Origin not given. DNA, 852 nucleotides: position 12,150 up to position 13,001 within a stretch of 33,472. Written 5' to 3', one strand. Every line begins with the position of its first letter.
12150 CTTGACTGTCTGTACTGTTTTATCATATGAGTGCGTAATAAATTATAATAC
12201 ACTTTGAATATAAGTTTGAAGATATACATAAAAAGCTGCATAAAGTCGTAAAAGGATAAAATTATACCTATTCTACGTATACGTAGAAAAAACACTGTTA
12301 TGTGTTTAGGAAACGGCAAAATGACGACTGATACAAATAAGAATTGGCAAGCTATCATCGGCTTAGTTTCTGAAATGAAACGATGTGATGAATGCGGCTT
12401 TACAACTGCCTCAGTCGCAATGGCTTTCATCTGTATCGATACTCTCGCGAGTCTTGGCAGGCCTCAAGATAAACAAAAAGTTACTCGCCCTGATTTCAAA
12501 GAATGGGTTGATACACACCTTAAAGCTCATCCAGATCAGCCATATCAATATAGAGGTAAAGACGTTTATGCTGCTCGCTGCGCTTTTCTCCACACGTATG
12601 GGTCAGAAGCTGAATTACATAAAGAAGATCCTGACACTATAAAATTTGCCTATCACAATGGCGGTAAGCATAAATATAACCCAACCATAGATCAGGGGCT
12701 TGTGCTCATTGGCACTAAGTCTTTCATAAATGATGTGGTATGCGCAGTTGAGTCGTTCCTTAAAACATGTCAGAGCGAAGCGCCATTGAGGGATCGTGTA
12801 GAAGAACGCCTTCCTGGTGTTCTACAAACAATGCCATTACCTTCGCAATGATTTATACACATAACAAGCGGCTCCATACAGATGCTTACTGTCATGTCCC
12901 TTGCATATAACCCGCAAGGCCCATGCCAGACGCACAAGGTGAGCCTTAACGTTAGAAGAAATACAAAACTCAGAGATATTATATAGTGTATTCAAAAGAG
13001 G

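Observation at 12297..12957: Lone integron-type gene cassette? ORF bounded by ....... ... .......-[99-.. imperfect hairpin]-GTTAGAA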

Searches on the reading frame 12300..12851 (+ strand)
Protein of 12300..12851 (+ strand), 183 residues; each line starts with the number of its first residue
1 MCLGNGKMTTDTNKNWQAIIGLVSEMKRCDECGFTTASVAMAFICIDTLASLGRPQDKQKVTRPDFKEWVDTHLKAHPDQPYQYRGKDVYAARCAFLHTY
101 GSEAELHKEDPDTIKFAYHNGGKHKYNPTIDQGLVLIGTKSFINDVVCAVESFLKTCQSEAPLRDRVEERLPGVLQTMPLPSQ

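Call 7: search_protein_families(library=pfam, proteins=[window:12300-12851:+], max_evalue=0.01)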
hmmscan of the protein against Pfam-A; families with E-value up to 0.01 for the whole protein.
window:12300-12851:+ (183 aa): 0 families

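Call 10: find_homologous_proteins(query=window:12300-12851:+)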
Query window:12300-12851:+ (183 aa): 211 proteins with E <= 0.001 among 320 candidates; the best 120 are listed.
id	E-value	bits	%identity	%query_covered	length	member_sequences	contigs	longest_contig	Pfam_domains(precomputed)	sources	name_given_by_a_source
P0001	5.5e-117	406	99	96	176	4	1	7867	-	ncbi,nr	ncbi:MAG: hypothetical protein HW382_327 [Deltaproteobacteria bacterium]|nr:hypothetical protein [De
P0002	1.9e-93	330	82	95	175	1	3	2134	-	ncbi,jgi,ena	-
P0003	3.8e-92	325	80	96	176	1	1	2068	-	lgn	-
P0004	1.6e-89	317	80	96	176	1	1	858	-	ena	-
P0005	2.5e-89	316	76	96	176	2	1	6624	-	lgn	-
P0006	1.2e-88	314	76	96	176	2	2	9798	-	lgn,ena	-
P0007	2.6e-88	313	76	96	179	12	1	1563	-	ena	-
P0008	2.7e-88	313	76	96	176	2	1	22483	-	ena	-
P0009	3.1e-88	313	78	94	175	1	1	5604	-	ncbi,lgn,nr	ncbi:MAG: hypothetical protein H7Y05_11885 [Steroidobacteraceae bacterium]|nr:hypothetical protein [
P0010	7.7e-88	311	79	92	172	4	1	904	-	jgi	-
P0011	9.4e-88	311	78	92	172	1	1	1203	-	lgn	-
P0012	1.2e-87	311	80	92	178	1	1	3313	-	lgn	-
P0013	1.8e-87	310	79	92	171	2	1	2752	-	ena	-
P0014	3.8e-87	309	75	96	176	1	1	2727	-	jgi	jgi:hypothetical protein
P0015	2.0e-86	307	75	96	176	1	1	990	-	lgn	-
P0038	3.4e-80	286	71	95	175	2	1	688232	-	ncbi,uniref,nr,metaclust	ncbi:hypothetical protein MARLIPOL_06179 [Marinobacter lipolyticus SM19]|uniref:Uncharacterized prot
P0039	3.4e-80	286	70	96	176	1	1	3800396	-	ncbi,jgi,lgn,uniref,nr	ncbi:hypothetical protein [Algiphilus aromaticivorans]|jgi:hypothetical protein|uniref:hypothetical 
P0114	6.9e-73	263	66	94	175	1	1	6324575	-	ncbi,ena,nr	nr:hypothetical protein [uncultured Desulfobacter sp.]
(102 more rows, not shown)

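Call 11: find_encoding_contigs(protein=P0038, flank=10000, max_places=2)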
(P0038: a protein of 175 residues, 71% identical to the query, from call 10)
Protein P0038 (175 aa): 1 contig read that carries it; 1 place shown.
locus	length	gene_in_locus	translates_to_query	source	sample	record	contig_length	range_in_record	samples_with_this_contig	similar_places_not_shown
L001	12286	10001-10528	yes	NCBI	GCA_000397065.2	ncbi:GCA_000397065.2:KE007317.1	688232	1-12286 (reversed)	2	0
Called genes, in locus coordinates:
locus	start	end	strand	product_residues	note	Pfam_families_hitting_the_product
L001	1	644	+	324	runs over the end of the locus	PF13407:Peripla_BP_4 (faint), PF04392:ABC_sub_bind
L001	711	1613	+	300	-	PF02653:BPD_transp_2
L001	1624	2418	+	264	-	PF00005:ABC_tran, PF02463:SMC_N, PF13304:AAA_21 (faint)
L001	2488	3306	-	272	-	PF19657:DUF6160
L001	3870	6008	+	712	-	PF00317:Ribonuc_red_lgN, PF02867:Ribonuc_red_lgC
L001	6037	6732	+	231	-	PF12637:TSCPD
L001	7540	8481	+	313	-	PF08867:FRG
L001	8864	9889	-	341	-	PF01548:DEDD_Tnp_IS110, PF02371:Transposase_20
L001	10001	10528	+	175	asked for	-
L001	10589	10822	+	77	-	-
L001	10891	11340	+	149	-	-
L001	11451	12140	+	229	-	PF14337:Abi_alpha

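Call 12: find_encoding_contigs(protein=P0039, flank=10000, max_places=2)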
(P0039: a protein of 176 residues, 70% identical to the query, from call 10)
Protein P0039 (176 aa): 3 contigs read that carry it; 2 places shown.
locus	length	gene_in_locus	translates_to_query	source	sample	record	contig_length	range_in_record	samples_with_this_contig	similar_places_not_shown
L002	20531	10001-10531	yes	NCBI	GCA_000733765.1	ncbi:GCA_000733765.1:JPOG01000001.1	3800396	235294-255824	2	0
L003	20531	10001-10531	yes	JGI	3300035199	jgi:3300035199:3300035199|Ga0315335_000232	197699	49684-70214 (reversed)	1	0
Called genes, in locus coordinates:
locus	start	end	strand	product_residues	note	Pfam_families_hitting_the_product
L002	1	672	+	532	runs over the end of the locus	PF00496:SBP_bac_5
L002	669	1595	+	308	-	PF00528:BPD_transp_1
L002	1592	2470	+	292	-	PF12911:OppC_N, PF00528:BPD_transp_1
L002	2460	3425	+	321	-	PF02463:SMC_N (faint), PF00005:ABC_tran, PF08352:oligo_HPY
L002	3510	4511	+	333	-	-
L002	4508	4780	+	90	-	-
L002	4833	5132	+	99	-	-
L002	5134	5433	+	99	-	PF05016:ParE_toxin (weak)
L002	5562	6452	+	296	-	PF00582:Usp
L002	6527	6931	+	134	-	PF00903:Glyoxalase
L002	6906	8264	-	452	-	PF05598:DUF772, PF01609:DDE_Tnp_1 (weak), PF13751:DDE_Tnp_1_6 (weak)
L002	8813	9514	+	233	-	-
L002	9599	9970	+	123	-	-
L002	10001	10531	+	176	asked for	-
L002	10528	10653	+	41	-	-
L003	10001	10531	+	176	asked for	-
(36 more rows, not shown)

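Call 13: find_encoding_contigs(protein=P0114, flank=10000, max_places=2)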
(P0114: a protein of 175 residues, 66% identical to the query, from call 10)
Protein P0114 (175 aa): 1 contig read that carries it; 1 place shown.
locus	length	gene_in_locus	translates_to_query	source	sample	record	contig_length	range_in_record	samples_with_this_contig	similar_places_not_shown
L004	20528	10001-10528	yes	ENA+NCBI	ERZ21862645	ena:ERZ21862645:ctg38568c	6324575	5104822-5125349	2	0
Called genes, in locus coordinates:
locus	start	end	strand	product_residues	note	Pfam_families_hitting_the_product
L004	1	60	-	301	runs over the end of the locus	PF05707:Zot, PF13401:AAA_22 (weak)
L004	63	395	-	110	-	-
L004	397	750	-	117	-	-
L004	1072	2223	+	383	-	-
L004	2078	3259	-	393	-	-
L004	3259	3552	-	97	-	-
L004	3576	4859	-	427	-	-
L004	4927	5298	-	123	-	-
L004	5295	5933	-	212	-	-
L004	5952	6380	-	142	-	-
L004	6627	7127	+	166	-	-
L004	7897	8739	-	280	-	PF13485:Peptidase_MA_2 (faint)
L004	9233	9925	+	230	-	-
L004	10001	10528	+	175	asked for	-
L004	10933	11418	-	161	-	-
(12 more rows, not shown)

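Call 17: find_encoding_contigs(protein=P0001, flank=10000, max_places=4)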
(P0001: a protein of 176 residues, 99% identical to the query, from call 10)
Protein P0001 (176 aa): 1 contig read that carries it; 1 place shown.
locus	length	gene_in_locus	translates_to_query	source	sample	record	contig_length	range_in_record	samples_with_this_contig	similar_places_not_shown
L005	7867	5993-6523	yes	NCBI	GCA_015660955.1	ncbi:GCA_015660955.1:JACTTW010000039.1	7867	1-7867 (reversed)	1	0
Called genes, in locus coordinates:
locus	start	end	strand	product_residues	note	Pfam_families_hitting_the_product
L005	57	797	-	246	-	PF05036:SPOR (faint)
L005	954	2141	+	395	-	PF04165:DUF401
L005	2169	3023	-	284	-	PF02649:GCHY-1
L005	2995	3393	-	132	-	PF01242:PTPS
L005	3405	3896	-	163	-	PF13623:SurA_N_2 (weak), PF13624:SurA_N_3 (weak)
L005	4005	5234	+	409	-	PF25145:NfeD1b_N, PF24961:NfeD_membrane, PF01957:NfeD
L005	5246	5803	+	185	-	-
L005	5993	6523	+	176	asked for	-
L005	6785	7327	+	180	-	PF01797:Y1_Tnp (weak)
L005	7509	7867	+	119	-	PF01145:Band_7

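Call 20: find_related_loci(query=A1, collection=genome_contigs, flank=10000)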
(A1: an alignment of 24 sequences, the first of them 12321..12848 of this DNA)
Query A1 (176 aa) in genome_contigs; peptide patterns used: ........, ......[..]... (x = any residue, [..] = any of these).
43 stretches matched a pattern; 20 encode a relative of the query (tblastn E <= 1e-3); 20 distinct loci.
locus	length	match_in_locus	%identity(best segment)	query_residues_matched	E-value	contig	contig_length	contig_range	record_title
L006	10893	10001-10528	76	1-176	2e-95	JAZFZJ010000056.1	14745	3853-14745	MAG: Nitrospirales bacterium isolate MT6bin.22 MT6bin.22_56, whole genome shotgun sequence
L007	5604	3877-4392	78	1-172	1e-94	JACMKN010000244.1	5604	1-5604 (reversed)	MAG: Deltaproteobacteria bacterium isolate ES-bin-228 ES-bin-228-contig-k141_8651614, whole genome shotgun sequence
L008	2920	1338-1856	75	3-175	1e-91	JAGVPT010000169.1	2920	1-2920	MAG: Bacteroidetes bacterium isolate DeMMO3_9 c_000000084189, whole genome shotgun sequence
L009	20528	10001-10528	72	1-176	1e-89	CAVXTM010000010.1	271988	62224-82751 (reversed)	MAG: uncultured Gammaproteobacteria bacterium isolate MFD06229.bin.1.238 genome assembly, contig: contig_42712, whole ge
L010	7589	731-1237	73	8-176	4e-87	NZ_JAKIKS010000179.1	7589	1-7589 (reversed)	Shewanella surugensis strain DSM 17177 contig00179, whole genome shotgun sequence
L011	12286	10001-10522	71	1-174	7e-87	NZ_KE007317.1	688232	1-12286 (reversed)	Marinobacter lipolyticus SM19 scaffold2, whole genome shotgun sequence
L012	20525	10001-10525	69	1-175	3e-84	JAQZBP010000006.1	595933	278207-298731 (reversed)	MAG: Moraxellaceae bacterium isolate C_No_T20_C_bin.133 scaffold_65, whole genome shotgun sequence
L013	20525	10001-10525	68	1-175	4e-84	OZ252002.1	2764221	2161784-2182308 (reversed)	MAG: Gammaproteobacteria bacterium isolate d484a861-56e0-41a6-afea-df8291d130ef genome assembly, chromosome: 1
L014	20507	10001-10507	71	8-176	2e-83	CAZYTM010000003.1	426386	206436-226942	MAG TPA_asm: uncultured Geobacteraceae bacterium isolate SRP302447_co2_358 genome assembly, contig: NODE_53_length_42638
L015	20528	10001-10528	65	1-174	1e-78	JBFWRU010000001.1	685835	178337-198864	MAG: Nitrospirales bacterium isolate CA_2019_TPBF_213 NODE_74_length_685835_cov_156.822996_TPBF, whole genome shotgun se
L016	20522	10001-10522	58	1-174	9e-75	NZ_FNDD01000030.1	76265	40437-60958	Vibrio xiamenensis strain CGMCC 1.10228, whole genome shotgun sequence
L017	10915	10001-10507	57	8-176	6e-68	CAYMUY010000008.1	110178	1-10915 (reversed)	MAG TPA_asm: uncultured Thiobacillus sp. isolate binchicken_co284_52 genome assembly, contig: NODE_319_length_110178_cov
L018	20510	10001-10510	55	5-174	3e-66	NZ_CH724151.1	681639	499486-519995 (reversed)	Reinekea blandensis MED297 scf_1099646007057, whole genome shotgun sequence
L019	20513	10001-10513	54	3-173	1e-65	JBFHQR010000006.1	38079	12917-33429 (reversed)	MAG: Porticoccus sp. isolate Mix_sand08.2021.06.Z.10 k141_1566727_length_38079_cov_10.0933, whole genome shotgun sequenc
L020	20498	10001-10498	56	8-173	2e-64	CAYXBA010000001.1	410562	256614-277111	MAG TPA_asm: uncultured Nitrospiraceae bacterium isolate binchicken_co269_240 genome assembly, contig: NODE_12_length_41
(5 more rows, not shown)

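Call 31: find_related_loci(query=A1, collection=metagenome_contigs, flank=5000)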
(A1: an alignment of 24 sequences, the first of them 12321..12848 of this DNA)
Query A1 (176 aa) in metagenome_contigs; peptide patterns used: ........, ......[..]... (x = any residue, [..] = any of these).
93 stretches matched a pattern; 46 encode a relative of the query (tblastn E <= 1e-3); 46 distinct loci.
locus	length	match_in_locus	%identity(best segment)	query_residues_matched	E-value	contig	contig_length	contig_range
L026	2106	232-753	82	1-174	2e-104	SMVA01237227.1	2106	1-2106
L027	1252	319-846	77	1-176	1e-103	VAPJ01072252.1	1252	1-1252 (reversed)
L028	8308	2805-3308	79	8-175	5e-95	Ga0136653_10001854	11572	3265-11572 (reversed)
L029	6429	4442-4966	74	1-175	8e-90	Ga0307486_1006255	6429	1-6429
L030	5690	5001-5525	74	1-175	8e-90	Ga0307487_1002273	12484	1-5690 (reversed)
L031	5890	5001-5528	68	1-176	2e-86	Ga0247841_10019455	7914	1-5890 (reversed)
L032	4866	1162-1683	71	1-174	1e-86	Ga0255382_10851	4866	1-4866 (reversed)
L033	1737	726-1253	69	1-176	3e-90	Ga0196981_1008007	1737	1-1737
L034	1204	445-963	69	1-173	4e-92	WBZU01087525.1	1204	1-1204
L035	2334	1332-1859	71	1-176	6e-88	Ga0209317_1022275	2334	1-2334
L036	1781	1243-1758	69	1-172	6e-88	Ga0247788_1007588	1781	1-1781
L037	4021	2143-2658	68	1-172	3e-83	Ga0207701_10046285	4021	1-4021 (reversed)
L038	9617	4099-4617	66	2-174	6e-83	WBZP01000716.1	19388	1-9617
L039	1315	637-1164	64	1-176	2e-88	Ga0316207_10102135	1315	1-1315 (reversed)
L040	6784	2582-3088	70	1-169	5e-81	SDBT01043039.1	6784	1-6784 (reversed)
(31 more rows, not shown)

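Call 59: search_protein_families(library=ncbifam, proteins=[window:12321-12851:+], max_evalue=0.1)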
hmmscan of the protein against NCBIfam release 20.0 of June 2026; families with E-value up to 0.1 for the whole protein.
window:12321-12851:+ (176 aa): 0 families

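Call 60: search_protein_families(library=padloc, proteins=[window:12321-12851:+], max_evalue=0.1)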
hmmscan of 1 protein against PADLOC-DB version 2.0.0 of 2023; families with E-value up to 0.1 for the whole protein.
window:12321-12851:+ (176 aa): 0 families

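Call 61: search_solved_structures(query=A1, max_evalue=1)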
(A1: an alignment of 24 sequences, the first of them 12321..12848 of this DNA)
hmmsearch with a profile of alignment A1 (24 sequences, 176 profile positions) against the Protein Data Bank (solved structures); distinct sequences matched with E-value up to 1: 3.
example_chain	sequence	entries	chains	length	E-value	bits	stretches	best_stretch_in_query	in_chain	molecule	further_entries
3mlg_A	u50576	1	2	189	0.1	15.6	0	123-168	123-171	2X chimera of Helicobacter pylori protein HP0242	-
21gi_A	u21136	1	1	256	0.44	13.5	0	133-168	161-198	A designed protein Three-twist Knot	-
3dcm_X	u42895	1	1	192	0.8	12.7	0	85-145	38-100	Uncharacterized protein TM_1570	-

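Call 66: predict_structure(alignment_id=A1)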
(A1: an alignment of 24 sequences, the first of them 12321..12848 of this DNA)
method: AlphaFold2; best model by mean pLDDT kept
length: 176 residues; sequences in the alignment: 24
mean_pLDDT: 75.0   pTM: 0.74
mean pLDDT of the five models: 75.0, 74.0, 71.4, 70.0, 69.3
residues with pLDDT >= 90: 56; 70-90: 59; 50-70: 23; < 50: 38
segments of 3 or more residues with pLDDT < 50: 1-3, 95-103, 110-127, 170-176
pLDDT, mean of each block of 10 residues (from residue 1): 60 89 85 91 93 91 91 78 82 49 51 41 48 84 95 93 75 43
secondary structure, 60 per line:
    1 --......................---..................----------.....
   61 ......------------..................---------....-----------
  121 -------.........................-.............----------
elements in order: H3-24 H28-45 H56-66 H79-96 E106-109 E128-131 H132-152 H154-166

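Call 69: fold_search(model_id=the predicted structure, library=pdb)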
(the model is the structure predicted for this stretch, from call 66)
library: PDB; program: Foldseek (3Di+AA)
matches with E <= 10: 37; with E <= 0.001: 0
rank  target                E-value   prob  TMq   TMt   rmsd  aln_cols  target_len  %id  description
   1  2hsb                  6.1e-01  0.54  0.38  0.48   6.7       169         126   14  Crystal structure of a hepn domain containing protein (af_0298) from archaeoglobus fulgidus at 1.95 A resolution (released 2006-08-15)
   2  1ug7_MODEL_1_A        2.0e+00  0.16  0.26  0.34  14.2       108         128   13  Solution structure of four helical up-and-down bundle domain of the hypothetical protein 2610208M17Rik similar (released 2004-08-17)
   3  2zdi_C                2.7e+00  0.03  0.18  0.20  20.9       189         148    8  Crystal structure of Prefoldin from Pyrococcus horikoshii OT3 (released 2008-02-05)
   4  8ieb_B                2.9e+00  0.03  0.20  0.14  22.0       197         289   12  Cryo-EM structure of GPR156 of GPR156-miniGo-scFv16 complex (local refine) (released 2024-02-14)
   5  8gyo_A                3.2e+00  0.01  0.13  0.08  29.4       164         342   16  Inner channel lipids regulated gating mechanism of human pannexins. (released 2024-04-17)
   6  9jcc_A                3.4e+00  0.01  0.12  0.07  29.7       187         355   11  Cryo-EM structure of human hexameric pannexin 3 in nanodisc (released 2025-09-03)
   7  8i16                  3.8e+00  0.01  0.12  0.06  17.1       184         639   11  Crystal structure of the selenomethionine (SeMet)-derived Cas12g (D513A) mutant (released 2023-08-30)
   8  9bj6_A                4.0e+00  0.09  0.35  0.33  12.8       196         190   12  Crystal structure of the HEPN family member AbiV, an RNase in a two-component antiphage system in Lactococcus lactis (released 2025-08-13)
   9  5knd_G                4.0e+00  0.02  0.14  0.14  22.6       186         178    8  Crystal structure of the Pi-bound V1 complex (released 2016-11-02)
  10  3etv                  4.5e+00  0.03  0.20  0.13  15.3       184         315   13  Crystal structure of a Tip20p-Dsl1p fusion protein (released 2009-01-20)
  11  8gyo_B                4.5e+00  0.02  0.19  0.11  27.3       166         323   14  Inner channel lipids regulated gating mechanism of human pannexins. (released 2024-04-17)
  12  6vy1_A                4.7e+00  0.04  0.20  0.27  18.0       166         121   11  Cryo-EM structure of filamentous PFD from Methanocaldococcus jannaschii (released 2020-05-13)
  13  9m4f_1                5.0e+00  0.03  0.23  0.23  17.1       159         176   10  Photosystem I from the eukaryotic filamentous algae (released 2025-08-27)
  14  6ebm_B                5.0e+00  0.02  0.15  0.10  14.0        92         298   14  The voltage-activated Kv1.2-2.1 paddle chimera channel in lipid nanodiscs, transmembrane domain of subunit alpha (released 2018-08-22)
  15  1wol                  5.3e+00  0.08  0.29  0.39  11.0       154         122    7  Crystal Structure of ST0689, an archaeal HEPN homologue (released 2005-11-22)
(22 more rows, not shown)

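Call 70: search_protein_families(library=pfam, alignment_id=A1, max_evalue=10)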
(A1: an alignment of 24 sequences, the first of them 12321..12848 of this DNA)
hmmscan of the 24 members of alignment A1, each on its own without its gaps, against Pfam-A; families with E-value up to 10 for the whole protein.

A. member 1, window:12321-12848:+ (176 aa): 0 families

B. families by the number of members that match (of 24 scanned): 8 families
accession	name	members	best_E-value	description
PF17958.7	EF-hand_13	2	0.12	EF-hand domain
PF11523.13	DUF3223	2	0.12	Protein of unknown function (DUF3223)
PF01687.23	Flavokinase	1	0.051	Riboflavin kinase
PF09695.16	YtfJ_HI0045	1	0.071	Bacterial protein of unknown function (YtfJ_HI0045)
PF07862.16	Nif11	1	0.11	Nif11 domain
PF12610.13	SOCS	1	0.12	Suppressor of cytokine signalling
PF14063.11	DUF4254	1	0.25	Protein of unknown function (DUF4254)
PF23447.1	DUF7128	1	0.28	Domain of unknown function (DUF7128)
